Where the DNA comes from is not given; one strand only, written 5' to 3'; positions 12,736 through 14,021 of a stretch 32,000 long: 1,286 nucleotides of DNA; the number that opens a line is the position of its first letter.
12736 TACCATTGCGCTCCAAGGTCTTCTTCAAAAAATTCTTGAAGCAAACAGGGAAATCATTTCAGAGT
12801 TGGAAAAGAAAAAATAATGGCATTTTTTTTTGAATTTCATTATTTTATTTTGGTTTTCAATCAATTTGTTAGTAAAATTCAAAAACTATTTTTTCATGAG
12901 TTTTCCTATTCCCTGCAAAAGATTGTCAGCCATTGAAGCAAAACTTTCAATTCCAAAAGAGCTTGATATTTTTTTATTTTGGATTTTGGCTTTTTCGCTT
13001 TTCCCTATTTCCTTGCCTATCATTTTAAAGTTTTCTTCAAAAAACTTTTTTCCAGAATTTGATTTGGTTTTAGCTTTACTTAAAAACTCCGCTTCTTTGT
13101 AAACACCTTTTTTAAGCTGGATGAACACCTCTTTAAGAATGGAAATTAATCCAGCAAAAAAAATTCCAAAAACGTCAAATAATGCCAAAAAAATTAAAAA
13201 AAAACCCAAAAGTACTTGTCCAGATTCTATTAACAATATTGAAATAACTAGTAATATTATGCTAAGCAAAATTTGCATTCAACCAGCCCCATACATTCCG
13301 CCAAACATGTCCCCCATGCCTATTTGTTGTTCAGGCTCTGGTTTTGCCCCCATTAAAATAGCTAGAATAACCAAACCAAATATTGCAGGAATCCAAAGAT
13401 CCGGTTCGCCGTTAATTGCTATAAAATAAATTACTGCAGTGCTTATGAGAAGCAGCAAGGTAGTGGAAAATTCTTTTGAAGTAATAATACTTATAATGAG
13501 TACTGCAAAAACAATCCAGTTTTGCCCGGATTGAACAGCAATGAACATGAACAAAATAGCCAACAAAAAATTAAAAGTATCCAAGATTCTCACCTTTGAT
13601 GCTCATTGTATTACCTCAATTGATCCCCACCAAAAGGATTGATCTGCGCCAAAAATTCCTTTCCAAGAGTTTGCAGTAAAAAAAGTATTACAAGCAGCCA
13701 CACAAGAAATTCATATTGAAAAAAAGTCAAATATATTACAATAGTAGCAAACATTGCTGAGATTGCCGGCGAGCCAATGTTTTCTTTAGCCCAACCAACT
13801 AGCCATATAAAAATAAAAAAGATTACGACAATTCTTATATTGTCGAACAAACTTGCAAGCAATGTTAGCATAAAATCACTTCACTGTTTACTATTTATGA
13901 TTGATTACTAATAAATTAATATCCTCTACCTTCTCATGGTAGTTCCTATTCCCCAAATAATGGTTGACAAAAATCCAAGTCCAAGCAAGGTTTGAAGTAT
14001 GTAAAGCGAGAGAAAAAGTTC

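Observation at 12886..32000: Three tandem giant paralogous membrane proteins plus five coupled small membrane proteins: candidate undescribed cell-surface or membrane apparatus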

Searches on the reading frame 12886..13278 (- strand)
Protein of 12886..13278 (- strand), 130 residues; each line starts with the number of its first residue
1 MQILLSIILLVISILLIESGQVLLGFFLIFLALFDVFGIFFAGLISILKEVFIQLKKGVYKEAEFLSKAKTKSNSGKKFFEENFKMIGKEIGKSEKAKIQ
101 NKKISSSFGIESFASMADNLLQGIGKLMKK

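Call 11: search_protein_families(library=pfam, proteins=[window:12886-13278:-], max_evalue=0.1)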
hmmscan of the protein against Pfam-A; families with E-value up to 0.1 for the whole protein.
window:12886-13278:- (130 aa): 0 families

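Call 77: search_protein_families(library=ncbifam, proteins=[window:12889-13278:-], max_evalue=1)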
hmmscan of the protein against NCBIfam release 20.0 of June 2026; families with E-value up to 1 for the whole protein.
window:12889-13278:- (130 aa): 0 families

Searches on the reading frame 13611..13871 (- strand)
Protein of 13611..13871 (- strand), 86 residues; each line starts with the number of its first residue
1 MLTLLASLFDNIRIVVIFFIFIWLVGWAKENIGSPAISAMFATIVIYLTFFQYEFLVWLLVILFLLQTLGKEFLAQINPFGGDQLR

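Call 11: search_protein_families(library=pfam, proteins=[window:13611-13871:-], max_evalue=0.1)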
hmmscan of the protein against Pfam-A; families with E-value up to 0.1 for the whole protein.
window:13611-13871:- (86 aa): 3 families
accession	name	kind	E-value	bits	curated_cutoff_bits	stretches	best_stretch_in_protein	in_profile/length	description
PF06298.16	PsbY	-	0.0022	18.3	24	1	13-38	4-29/35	Photosystem II protein Y (PsbY)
PF21844.1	DUF6903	-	0.017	15.6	24.2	1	9-46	4-41/54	Family of unknown function (DUF6903)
PF06271.18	RDD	-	0.04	14.7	24.1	1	4-73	8-77/137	RDD family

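Call 77: search_protein_families(library=ncbifam, proteins=[window:13614-13871:-], max_evalue=1)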
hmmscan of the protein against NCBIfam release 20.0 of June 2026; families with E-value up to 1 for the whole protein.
window:13614-13871:- (86 aa): 0 families
